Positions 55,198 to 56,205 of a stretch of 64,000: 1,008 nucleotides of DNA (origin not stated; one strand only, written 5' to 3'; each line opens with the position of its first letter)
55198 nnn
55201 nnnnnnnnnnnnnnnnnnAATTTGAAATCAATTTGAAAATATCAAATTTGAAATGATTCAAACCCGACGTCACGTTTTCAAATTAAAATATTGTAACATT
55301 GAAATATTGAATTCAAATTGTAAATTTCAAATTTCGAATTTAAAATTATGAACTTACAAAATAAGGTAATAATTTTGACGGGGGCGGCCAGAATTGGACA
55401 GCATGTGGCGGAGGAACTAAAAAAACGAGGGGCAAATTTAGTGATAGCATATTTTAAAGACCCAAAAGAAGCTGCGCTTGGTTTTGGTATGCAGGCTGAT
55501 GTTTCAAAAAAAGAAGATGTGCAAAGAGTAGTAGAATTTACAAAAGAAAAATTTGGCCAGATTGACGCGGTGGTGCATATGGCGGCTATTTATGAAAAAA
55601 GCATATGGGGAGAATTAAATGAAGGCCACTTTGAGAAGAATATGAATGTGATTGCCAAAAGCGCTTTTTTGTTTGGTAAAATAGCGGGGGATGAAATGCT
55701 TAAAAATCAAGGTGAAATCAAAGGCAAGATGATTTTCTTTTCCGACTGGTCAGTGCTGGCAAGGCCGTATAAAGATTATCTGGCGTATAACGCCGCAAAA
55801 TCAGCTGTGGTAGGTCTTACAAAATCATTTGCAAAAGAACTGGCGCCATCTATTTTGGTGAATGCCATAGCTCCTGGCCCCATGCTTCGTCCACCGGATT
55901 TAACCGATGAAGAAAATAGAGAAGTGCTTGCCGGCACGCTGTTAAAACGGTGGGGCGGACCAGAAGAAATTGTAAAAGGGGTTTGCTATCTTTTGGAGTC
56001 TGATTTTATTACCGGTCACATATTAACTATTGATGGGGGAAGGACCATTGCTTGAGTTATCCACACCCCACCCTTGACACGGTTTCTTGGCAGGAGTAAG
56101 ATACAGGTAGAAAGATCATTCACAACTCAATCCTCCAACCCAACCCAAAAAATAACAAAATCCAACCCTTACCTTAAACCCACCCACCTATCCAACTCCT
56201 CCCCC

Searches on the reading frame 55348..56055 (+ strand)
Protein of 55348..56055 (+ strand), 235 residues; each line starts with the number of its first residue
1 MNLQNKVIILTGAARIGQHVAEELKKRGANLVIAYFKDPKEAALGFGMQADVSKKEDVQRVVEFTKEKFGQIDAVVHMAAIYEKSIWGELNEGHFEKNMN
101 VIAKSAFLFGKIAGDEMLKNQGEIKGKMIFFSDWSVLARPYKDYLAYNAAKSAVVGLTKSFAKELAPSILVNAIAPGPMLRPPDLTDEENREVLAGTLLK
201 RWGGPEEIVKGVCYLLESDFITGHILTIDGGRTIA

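Call 9: find_encoding_contigs(protein=window:55348-56055:+, flank=3000, max_places=6)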
Protein window:55348-56055:+ (235 aa): 23 contigs read that carry it; 6 places shown.
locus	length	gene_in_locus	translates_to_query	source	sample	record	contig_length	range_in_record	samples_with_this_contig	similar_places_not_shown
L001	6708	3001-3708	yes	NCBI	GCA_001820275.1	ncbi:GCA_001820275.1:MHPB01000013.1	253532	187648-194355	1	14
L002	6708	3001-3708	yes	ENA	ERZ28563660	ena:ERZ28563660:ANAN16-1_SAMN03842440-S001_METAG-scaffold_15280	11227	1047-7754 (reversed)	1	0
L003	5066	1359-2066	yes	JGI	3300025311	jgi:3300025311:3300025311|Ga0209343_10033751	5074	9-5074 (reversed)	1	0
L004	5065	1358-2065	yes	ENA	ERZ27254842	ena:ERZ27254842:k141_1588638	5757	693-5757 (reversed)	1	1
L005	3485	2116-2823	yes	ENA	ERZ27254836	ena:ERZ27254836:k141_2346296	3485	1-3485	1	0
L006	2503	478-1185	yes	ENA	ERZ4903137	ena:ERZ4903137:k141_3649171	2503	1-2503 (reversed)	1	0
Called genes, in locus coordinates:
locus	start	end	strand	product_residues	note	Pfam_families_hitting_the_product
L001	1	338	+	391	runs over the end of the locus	PF13175:AAA_15, PF13304:AAA_21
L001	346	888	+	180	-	PF18728:HEPN_AbiV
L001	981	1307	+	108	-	PF13412:HTH_24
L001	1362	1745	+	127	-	PF13238:AAA_18 (faint), PF13310:Virulence_RhuM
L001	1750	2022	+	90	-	-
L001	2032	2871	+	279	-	PF01930:Cas_Cas4 (faint), PF12705:PDDEXK_1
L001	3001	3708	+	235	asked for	PF00106:adh_short, PF08659:KR (faint), PF13561:adh_short_C2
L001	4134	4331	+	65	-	PF00313:CSD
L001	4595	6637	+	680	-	PF05231:MASE1, PF00989:PAS, PF12860:PAS_7 (faint), PF13426:PAS_9, PF00512:HisKA, PF02518:HATPase_c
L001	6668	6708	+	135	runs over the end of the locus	PF00072:Response_reg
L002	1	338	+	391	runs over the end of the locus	PF13175:AAA_15, PF13304:AAA_21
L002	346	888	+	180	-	PF18728:HEPN_AbiV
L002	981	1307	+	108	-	PF13412:HTH_24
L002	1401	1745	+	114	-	PF13310:Virulence_RhuM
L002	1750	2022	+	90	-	-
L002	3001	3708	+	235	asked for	PF00106:adh_short, PF08659:KR (faint), PF13561:adh_short_C2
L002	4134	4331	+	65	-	PF00313:CSD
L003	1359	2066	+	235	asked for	PF00106:adh_short, PF08659:KR (faint), PF13561:adh_short_C2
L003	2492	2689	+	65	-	PF00313:CSD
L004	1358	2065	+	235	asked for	PF00106:adh_short, PF08659:KR (faint), PF13561:adh_short_C2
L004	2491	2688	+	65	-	PF00313:CSD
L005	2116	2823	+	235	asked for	PF00106:adh_short, PF08659:KR (faint), PF13561:adh_short_C2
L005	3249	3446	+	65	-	PF00313:CSD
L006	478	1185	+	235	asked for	PF00106:adh_short, PF08659:KR (faint), PF13561:adh_short_C2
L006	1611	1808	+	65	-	PF00313:CSD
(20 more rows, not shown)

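Call 13: find_related_loci(query=window:55348-56055:+, collection=genome_contigs, flank=4000)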
Query window:55348-56055:+ (235 aa) in genome_contigs; peptide patterns used: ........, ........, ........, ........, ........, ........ (x = any residue, [..] = any of these).
156 stretches matched a pattern; 49 encode a relative of the query (tblastn E <= 1e-3); 49 distinct loci.
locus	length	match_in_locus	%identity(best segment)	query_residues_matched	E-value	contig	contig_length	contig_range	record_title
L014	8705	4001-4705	80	1-235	3e-128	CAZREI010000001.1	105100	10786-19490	MAG TPA_asm: uncultured Candidatus Saccharibacteria bacterium isolate SRP193066_co2_68 genome assembly, contig: NODE_39_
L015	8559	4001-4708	77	1-235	1e-124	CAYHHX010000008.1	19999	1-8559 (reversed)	MAG TPA_asm: uncultured Candidatus Saccharibacteria bacterium isolate ERP119705_co13_61 genome assembly, contig: NODE_33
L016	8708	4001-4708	76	1-235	7e-125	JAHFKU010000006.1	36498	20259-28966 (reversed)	MAG: Candidatus Staskawiczbacteria bacterium isolate nzgw417 NODE_265_length_36499_cov_4.155863, whole genome shotgun se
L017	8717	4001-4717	74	1-235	5e-118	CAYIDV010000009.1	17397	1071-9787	MAG TPA_asm: uncultured Candidatus Saccharibacteria bacterium isolate ERP119705_co1_218 genome assembly, contig: NODE_37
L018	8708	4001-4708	73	1-235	5e-118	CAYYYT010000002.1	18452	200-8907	MAG TPA_asm: uncultured Candidatus Saccharibacteria bacterium isolate SRP135725_co3_71 genome assembly, contig: NODE_289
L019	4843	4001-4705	73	1-235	2e-115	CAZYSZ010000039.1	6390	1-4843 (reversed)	MAG TPA_asm: uncultured Candidatus Saccharibacteria bacterium isolate ERP125453_co2_64 genome assembly, contig: NODE_735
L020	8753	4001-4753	70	1-235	9e-114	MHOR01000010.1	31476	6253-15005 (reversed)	MAG: Candidatus Staskawiczbacteria bacterium RIFCSPHIGHO2_02_FULL_34_10 rifcsphigho2_02_scaffold_1820, whole genome shot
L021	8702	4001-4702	74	1-235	7e-113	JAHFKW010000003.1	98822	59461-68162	MAG: Candidatus Staskawiczbacteria bacterium isolate nzgw419 NODE_98_length_98823_cov_6.098174, whole genome shotgun seq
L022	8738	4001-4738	52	1-235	1e-81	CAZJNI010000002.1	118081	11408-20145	MAG TPA_asm: uncultured Gammaproteobacteria bacterium isolate binchicken_co38_1358 genome assembly, contig: NODE_421_len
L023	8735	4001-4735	40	1-234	2e-49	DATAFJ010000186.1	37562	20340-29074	MAG TPA_asm: Vicinamibacterales bacterium isolate SMAG_U6800 k141_2951151, whole genome shotgun sequence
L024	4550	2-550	40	49-232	4e-39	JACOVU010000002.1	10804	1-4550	MAG: Candidatus Omnitrophota bacterium isolate NC_groundwater_108_Ag_S-0.2um_46_37 S_p2_S4_170907_scaffold_69762, whole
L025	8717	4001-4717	35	1-231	4e-32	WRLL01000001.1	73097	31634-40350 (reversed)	MAG: Candidatus Saccharibacteria bacterium isolate Th196P3bin19 Ga0099364_10000389, whole genome shotgun sequence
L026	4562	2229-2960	32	3-234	4e-26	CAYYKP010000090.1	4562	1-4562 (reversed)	MAG TPA_asm: uncultured Caldisericales bacterium isolate binchicken_co164_39 genome assembly, contig: NODE_10784_length_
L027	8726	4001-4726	33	1-231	2e-22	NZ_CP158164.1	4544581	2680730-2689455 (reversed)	Bacillus sp. CSS-39 chromosome, complete genome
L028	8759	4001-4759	29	1-234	2e-20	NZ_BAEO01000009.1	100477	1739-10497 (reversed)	Paraglaciecola arctica BSs20135, whole genome shotgun sequence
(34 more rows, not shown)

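Call 23: find_homologous_proteins(query=window:55348-56055:+, max_evalue=1e-60)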
Query window:55348-56055:+ (235 aa): 318 proteins with E <= 1e-60 among 4021 candidates; the best 120 are listed.
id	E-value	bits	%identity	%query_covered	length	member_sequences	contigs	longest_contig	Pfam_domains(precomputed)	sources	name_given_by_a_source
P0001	1.1e-150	518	100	100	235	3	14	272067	PF08659.17,PF13561.13,PF00106.32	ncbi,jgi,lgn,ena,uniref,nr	ncbi:MAG: hypothetical protein A3A98_00995 [Candidatus Staskawiczbacteria bacterium RIFCSPLOWO2_01_F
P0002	3.8e-124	431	81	100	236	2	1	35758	PF08659.17,PF13561.13,PF00106.32,PF01370.28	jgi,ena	-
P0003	3.9e-121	421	81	100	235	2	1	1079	PF08659.17,PF13561.13,PF00106.32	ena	-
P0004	1.1e-119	416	80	100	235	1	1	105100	PF08659.17,PF13561.13,PF00106.32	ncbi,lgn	-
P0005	2.3e-119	415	80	95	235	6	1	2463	PF08659.17,PF13561.13,PF00106.32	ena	-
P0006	7.8e-119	413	78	100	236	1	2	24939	PF08659.17,PF13561.13,PF00106.32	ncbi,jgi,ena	-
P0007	2.5e-118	412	79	100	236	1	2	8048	PF08659.17,PF13561.13,PF00106.32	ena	-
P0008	2.8e-118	412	76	100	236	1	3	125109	PF08659.17,PF13561.13,PF00106.32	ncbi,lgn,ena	-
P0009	3.4e-118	411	81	100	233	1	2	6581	PF08659.17,PF13561.13,PF00106.32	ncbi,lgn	-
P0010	1.3e-117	409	78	100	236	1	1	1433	PF08659.17,PF13561.13,PF00106.32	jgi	-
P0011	1.7e-117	409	78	100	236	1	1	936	PF08659.17,PF13561.13,PF00106.32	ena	-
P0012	3.1e-117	408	79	99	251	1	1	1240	PF08659.17,PF13561.13,PF00106.32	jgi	jgi:NAD(P)-dependent dehydrogenase (short-subunit alcohol dehydrogenase family)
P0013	3.3e-117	408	77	100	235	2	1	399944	PF08659.17,PF13561.13,PF00106.32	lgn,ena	-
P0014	4.6e-117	408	79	100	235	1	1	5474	PF08659.17,PF13561.13,PF00106.32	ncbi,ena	-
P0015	1.5e-116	406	78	100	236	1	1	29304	PF08659.17,PF13561.13,PF00106.32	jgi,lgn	-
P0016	1.6e-115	403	77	100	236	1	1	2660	PF08659.17,PF13561.13,PF00106.32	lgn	-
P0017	7.6e-115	400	76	100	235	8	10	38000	PF08659.17,PF13561.13,PF00106.32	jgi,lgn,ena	-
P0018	9.8e-115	400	75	100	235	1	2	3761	PF13561.13,PF00106.32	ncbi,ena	ncbi:MAG: SDR family oxidoreductase [Patescibacteria group bacterium]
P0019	1.5e-114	399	75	100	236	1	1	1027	PF08659.17,PF13561.13,PF00106.32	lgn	-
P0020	2.0e-114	399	75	100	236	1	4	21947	PF08659.17,PF13561.13,PF00106.32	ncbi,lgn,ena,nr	ncbi:MAG: SDR family oxidoreductase [Candidatus Staskawiczbacteria bacterium]|nr:SDR family oxidored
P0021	4.4e-114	398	77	100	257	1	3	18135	PF08659.17,PF13561.13,PF00106.32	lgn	-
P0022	6.6e-114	397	76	100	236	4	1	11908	PF08659.17,PF13561.13,PF00106.32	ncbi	-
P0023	1.3e-113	396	77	100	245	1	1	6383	PF08659.17,PF13561.13,PF00106.32,PF01370.28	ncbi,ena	-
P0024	1.9e-113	396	76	100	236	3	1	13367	PF08659.17,PF13561.13,PF00106.32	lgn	-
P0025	2.1e-113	396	75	100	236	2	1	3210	PF08659.17,PF13561.13,PF00106.32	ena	-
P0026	4.8e-113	395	76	100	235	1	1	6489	PF08659.17,PF13561.13,PF00106.32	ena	-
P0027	5.6e-113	394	75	100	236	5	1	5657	PF08659.17,PF13561.13,PF00106.32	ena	-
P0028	5.9e-113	394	76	100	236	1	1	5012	PF08659.17,PF13561.13,PF00106.32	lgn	-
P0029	7.4e-113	394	76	100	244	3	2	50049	PF08659.17,PF13561.13,PF00106.32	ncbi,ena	-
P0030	1.0e-112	393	77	100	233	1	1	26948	PF08659.17,PF13561.13,PF00106.32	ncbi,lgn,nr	ncbi:MAG: SDR family oxidoreductase [bacterium]|nr:SDR family oxidoreductase [bacterium]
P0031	1.1e-112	393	77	100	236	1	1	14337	PF08659.17,PF13561.13,PF00106.32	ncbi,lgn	-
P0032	1.2e-112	393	75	100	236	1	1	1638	PF08659.17,PF13561.13,PF00106.32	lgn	-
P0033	1.6e-112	393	74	100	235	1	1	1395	PF08659.17,PF13561.13,PF00106.32,PF01370.28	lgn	-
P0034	2.2e-112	392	73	100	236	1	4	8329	PF08659.17,PF13561.13,PF00106.32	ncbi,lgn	-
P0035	2.8e-112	392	75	100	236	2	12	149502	PF08659.17,PF13561.13,PF00106.32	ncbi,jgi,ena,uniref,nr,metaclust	ncbi:MAG: hypothetical protein A3C50_02115 [Candidatus Staskawiczbacteria bacterium RIFCSPHIGHO2_02_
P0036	4.8e-112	391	76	100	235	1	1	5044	PF08659.17,PF13561.13,PF00106.32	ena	-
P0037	5.9e-112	391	75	100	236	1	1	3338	PF08659.17,PF13561.13,PF00106.32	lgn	-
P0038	7.7e-112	391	71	100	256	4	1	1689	PF08659.17,PF13561.13,PF00106.32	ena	-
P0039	1.2e-111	390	75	100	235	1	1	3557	PF08659.17,PF13561.13,PF00106.32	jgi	jgi:NAD(P)-dependent dehydrogenase (short-subunit alcohol dehydrogenase family)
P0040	2.2e-111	389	76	100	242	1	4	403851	PF08659.17,PF13561.13,PF00106.32,PF01370.28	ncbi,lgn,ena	-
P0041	2.2e-111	389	74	100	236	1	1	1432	PF08659.17,PF13561.13,PF00106.32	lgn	-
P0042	2.7e-111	389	75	100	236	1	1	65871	PF08659.17,PF13561.13,PF00106.32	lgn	-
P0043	3.0e-111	389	75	100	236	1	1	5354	PF08659.17,PF13561.13,PF00106.32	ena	-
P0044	4.8e-111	388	74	100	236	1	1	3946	PF08659.17,PF13561.13,PF00106.32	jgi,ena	-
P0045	7.0e-111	387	75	100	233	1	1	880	PF08659.17,PF13561.13,PF00106.32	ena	-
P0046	7.3e-111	387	76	100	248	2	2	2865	PF08659.17,PF13561.13,PF00106.32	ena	-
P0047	1.3e-110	387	73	100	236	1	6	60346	PF08659.17,PF13561.13,PF00106.32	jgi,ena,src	-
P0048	1.4e-110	386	74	100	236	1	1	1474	PF08659.17,PF13561.13,PF00106.32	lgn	-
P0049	2.3e-110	386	76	100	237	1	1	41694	PF08659.17,PF13561.13,PF00106.32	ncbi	-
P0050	2.5e-110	386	75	100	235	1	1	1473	PF08659.17,PF13561.13,PF00106.32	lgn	-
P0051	2.8e-110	385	74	100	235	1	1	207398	PF08659.17,PF13561.13,PF00106.32,PF01370.28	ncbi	-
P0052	3.4e-110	385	75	100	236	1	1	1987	PF08659.17,PF13561.13,PF00106.32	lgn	-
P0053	3.6e-110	385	74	100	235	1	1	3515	PF08659.17,PF13561.13,PF00106.32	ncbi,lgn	-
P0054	4.3e-110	385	73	100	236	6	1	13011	PF08659.17,PF13561.13,PF00106.32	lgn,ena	-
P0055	4.6e-110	385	74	100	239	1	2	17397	PF08659.17,PF13561.13,PF00106.32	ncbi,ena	-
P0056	7.2e-110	384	75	100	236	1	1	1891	PF08659.17,PF13561.13,PF00106.32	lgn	-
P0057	9.6e-110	384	72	100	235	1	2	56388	PF08659.17,PF13561.13,PF00106.32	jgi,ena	-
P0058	1.1e-109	384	73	100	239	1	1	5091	PF08659.17,PF13561.13,PF00106.32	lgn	-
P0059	1.3e-109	383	74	100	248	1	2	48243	PF08659.17,PF13561.13,PF00106.32,PF01370.28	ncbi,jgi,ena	-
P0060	1.5e-109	383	75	100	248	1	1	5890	PF08659.17,PF13561.13,PF00106.32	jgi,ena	-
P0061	3.2e-109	382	71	100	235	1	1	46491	PF08659.17,PF13561.13,PF00106.32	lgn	-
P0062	4.6e-109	382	72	100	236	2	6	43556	PF08659.17,PF13561.13,PF00106.32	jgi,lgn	jgi:NAD(P)-dependent dehydrogenase (short-subunit alcohol dehydrogenase family)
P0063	4.6e-109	381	74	100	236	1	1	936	PF08659.17,PF13561.13,PF00106.32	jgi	jgi:NAD(P)-dependent dehydrogenase (short-subunit alcohol dehydrogenase family)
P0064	5.8e-109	381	73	100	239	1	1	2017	PF08659.17,PF13561.13,PF00106.32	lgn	-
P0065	1.2e-108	380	73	100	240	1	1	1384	PF08659.17,PF13561.13,PF00106.32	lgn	-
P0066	1.2e-108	380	74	100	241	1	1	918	PF08659.17,PF13561.13,PF00106.32,PF01370.28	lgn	-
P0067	3.0e-108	379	75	100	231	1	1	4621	PF08659.17,PF13561.13,PF00106.32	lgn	-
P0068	3.3e-108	379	73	100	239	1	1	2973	PF08659.17,PF13561.13,PF00106.32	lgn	-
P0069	7.4e-108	378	70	100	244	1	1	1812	PF08659.17,PF13561.13,PF00106.32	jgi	jgi:NAD(P)-dependent dehydrogenase (short-subunit alcohol dehydrogenase family)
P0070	9.0e-108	377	72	100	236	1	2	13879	PF08659.17,PF13561.13,PF00106.32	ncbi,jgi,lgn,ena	-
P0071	1.2e-107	377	72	100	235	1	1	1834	PF08659.17,PF13561.13,PF00106.32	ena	-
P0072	1.2e-107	377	73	100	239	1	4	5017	PF08659.17,PF13561.13,PF00106.32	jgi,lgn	jgi:NAD(P)-dependent dehydrogenase (short-subunit alcohol dehydrogenase family)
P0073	2.0e-107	376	73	100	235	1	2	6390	PF08659.17,PF13561.13,PF00106.32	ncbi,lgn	-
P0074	2.2e-107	376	73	100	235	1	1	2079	PF08659.17,PF13561.13,PF00106.32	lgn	-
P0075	2.7e-107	376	72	100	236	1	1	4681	PF08659.17,PF13561.13,PF00106.32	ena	-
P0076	4.9e-107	375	72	100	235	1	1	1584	PF08659.17,PF13561.13,PF00106.32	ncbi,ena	-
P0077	6.8e-107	374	72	100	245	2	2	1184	PF08659.17,PF13561.13,PF00106.32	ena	-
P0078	7.3e-107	374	71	100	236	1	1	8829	PF08659.17,PF13561.13,PF00106.32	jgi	jgi:NAD(P)-dependent dehydrogenase (short-subunit alcohol dehydrogenase family)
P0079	9.0e-107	374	71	100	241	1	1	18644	PF08659.17,PF13561.13,PF00106.32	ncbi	-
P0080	1.0e-106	374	72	100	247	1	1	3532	PF08659.17,PF13561.13,PF00106.32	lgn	-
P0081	1.1e-106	374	71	100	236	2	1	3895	PF08659.17,PF13561.13,PF00106.32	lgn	-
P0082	2.3e-106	373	73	100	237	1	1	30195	PF08659.17,PF13561.13,PF00106.32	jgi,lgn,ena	-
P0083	8.8e-106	371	73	100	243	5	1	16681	PF08659.17,PF13561.13,PF00106.32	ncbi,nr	ncbi:MAG TPA: SDR family oxidoreductase [Negativicutes bacterium]|nr:SDR family oxidoreductase [Nega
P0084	1.2e-105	370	69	100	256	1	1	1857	PF08659.17,PF13561.13,PF00106.32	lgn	-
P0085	1.5e-105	370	72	100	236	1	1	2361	PF08659.17,PF13561.13,PF00106.32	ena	-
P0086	2.5e-105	369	71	100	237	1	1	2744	PF08659.17,PF13561.13,PF00106.32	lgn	-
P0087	2.7e-105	369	70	100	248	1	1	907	PF08659.17,PF13561.13,PF00106.32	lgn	-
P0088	3.5e-105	369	70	100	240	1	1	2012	PF08659.17,PF13561.13,PF00106.32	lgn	-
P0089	3.8e-105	369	69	100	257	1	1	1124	PF08659.17,PF13561.13,PF00106.32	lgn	-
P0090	4.3e-105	369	74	100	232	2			PF13561.13,PF00106.32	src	-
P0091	4.4e-105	368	69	100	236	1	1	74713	PF08659.17,PF13561.13,PF00106.32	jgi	-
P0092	7.5e-105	368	74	99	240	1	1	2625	PF08659.17,PF13561.13,PF00106.32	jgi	jgi:pteridine reductase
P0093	1.3e-104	367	72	100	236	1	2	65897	PF08659.17,PF13561.13,PF00106.32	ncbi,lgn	-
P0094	1.4e-104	367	73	99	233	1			PF08659.17,PF13561.13,PF00106.32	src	-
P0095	2.1e-104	366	71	100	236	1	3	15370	PF08659.17,PF13561.13,PF00106.32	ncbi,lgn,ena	-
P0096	2.9e-104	366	71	100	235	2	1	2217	PF08659.17,PF13561.13,PF00106.32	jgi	-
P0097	3.0e-104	366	72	100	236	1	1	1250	PF08659.17,PF13561.13,PF00106.32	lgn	-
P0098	3.0e-104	366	72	100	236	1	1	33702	PF08659.17,PF13561.13,PF00106.32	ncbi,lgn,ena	-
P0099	3.1e-104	366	70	100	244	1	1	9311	PF08659.17,PF13561.13,PF00106.32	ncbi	-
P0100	3.3e-104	366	74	100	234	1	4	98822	PF08659.17,PF13561.13,PF00106.32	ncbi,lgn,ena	-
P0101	3.7e-104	365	69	100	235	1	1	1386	PF08659.17,PF13561.13,PF00106.32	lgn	-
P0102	9.0e-104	364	71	100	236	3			PF08659.17,PF13561.13,PF00106.32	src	-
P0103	9.0e-104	364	73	100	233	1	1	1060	PF08659.17,PF13561.13,PF00106.32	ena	-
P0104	1.4e-103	364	70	100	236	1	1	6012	PF08659.17,PF13561.13,PF00106.32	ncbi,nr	ncbi:MAG: SDR family oxidoreductase [bacterium]|nr:SDR family oxidoreductase [bacterium]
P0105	1.7e-103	363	72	100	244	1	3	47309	PF08659.17,PF13561.13,PF00106.32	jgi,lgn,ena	-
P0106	2.1e-103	363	69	100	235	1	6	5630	PF08659.17,PF13561.13,PF00106.32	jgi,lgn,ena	-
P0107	2.6e-103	363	70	100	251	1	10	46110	PF08659.17,PF13561.13,PF00106.32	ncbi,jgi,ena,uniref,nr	ncbi:MAG: hypothetical protein A3C58_03725 [Candidatus Staskawiczbacteria bacterium RIFCSPHIGHO2_02_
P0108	3.0e-103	362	73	96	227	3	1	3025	PF08659.17,PF13561.13,PF00106.32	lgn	-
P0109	3.4e-103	362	70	100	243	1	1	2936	PF08659.17,PF13561.13,PF00106.32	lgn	-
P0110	8.8e-103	361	71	100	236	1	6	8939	PF08659.17,PF13561.13,PF00106.32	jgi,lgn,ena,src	-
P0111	1.1e-102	361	70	100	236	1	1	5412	PF08659.17,PF13561.13,PF00106.32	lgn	-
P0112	1.3e-102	360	67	100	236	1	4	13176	PF08659.17,PF13561.13,PF00106.32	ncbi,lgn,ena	ncbi:MAG: SDR family oxidoreductase [Patescibacteria group bacterium]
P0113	2.3e-102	360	70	100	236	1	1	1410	PF08659.17,PF13561.13,PF00106.32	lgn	-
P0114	2.7e-102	359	69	100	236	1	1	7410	PF08659.17,PF13561.13,PF00106.32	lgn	-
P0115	3.4e-102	359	70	100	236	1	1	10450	PF08659.17,PF13561.13,PF00106.32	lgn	-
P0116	6.1e-102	358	70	100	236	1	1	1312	PF08659.17,PF13561.13,PF00106.32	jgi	jgi:NAD(P)-dependent dehydrogenase (short-subunit alcohol dehydrogenase family)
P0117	1.1e-101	357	70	100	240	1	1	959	PF08659.17,PF13561.13,PF00106.32,PF01370.28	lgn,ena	-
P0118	3.3e-101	356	69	100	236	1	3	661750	PF08659.17,PF13561.13,PF00106.32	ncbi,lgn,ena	-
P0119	4.0e-101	356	69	100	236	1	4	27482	PF08659.17,PF13561.13,PF00106.32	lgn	-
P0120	8.3e-101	355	71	100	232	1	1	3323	PF08659.17,PF13561.13,PF00106.32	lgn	-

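Call 24: find_encoding_contigs(protein=P0002, flank=2500, max_places=2)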
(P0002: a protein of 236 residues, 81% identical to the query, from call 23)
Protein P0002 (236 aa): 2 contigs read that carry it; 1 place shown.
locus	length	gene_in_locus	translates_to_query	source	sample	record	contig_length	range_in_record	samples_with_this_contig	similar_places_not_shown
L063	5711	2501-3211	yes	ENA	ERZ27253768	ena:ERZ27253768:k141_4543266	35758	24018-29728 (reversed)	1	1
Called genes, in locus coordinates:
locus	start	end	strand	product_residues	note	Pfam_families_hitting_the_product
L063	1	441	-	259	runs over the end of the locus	PF05711:TylF, PF13578:Methyltransf_24 (weak)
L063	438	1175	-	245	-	-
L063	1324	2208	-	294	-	PF00291:PALP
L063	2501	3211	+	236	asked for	PF00106:adh_short, PF01370:Epimerase (faint), PF13561:adh_short_C2, PF08659:KR (weak)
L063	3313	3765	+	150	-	-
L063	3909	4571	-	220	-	PF00005:ABC_tran, PF02463:SMC_N, PF13304:AAA_21 (faint)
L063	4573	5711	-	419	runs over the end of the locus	PF02687:FtsX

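Call 25: find_encoding_contigs(protein=P0009, flank=2500, max_places=2)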
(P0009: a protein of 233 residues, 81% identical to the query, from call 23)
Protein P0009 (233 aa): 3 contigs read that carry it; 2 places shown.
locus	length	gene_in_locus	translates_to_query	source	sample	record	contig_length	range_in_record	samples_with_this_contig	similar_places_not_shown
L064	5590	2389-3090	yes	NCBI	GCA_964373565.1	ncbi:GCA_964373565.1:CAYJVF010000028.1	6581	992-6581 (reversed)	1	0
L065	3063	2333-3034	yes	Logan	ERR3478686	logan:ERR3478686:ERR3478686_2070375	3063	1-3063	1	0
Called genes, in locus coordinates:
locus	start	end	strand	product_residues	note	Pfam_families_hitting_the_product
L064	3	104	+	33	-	?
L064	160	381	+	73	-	-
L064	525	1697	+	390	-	PF00050:Kazal_1, PF07648:Kazal_2 (weak)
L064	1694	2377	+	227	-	PF00702:Hydrolase, PF12710:HAD, PF13419:HAD_2 (weak)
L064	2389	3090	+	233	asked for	PF00106:adh_short, PF08659:KR, PF13561:adh_short_C2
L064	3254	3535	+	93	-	-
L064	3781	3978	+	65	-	PF00313:CSD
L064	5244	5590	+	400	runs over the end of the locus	PF00133:tRNA-synt_1, PF08264:Anticodon_1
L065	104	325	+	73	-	-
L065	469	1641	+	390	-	PF00050:Kazal_1, PF07648:Kazal_2 (weak)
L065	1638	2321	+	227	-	PF00702:Hydrolase, PF12710:HAD, PF13419:HAD_2 (weak)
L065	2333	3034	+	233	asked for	PF00106:adh_short, PF08659:KR, PF13561:adh_short_C2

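Call 26: find_encoding_contigs(protein=P0007, flank=2500, max_places=2)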
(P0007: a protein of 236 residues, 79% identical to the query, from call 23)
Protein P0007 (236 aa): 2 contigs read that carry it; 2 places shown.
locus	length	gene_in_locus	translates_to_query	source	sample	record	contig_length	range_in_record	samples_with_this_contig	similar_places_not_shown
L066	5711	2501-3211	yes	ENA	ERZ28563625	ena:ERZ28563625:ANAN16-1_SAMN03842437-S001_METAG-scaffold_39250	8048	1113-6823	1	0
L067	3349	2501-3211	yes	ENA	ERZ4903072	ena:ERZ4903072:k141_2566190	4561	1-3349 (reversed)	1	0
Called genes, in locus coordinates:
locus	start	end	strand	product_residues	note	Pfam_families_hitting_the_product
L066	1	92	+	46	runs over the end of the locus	-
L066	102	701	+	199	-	-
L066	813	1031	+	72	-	-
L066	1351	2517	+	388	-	PF13439:Glyco_transf_4, PF13579:Glyco_trans_4_4 (weak), PF00534:Glycos_transf_1, PF13692:Glyco_trans_1_4, PF20706:GT4-conflict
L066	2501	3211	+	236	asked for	PF00106:adh_short, PF13561:adh_short_C2, PF08659:KR (weak)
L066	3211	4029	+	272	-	PF04773:FecR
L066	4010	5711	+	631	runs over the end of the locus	-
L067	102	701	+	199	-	-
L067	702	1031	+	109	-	-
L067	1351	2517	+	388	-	PF13439:Glyco_transf_4, PF13579:Glyco_trans_4_4 (weak), PF00534:Glycos_transf_1, PF13692:Glyco_trans_1_4, PF20706:GT4-conflict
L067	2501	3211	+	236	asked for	PF00106:adh_short, PF13561:adh_short_C2, PF08659:KR (weak)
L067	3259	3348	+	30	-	?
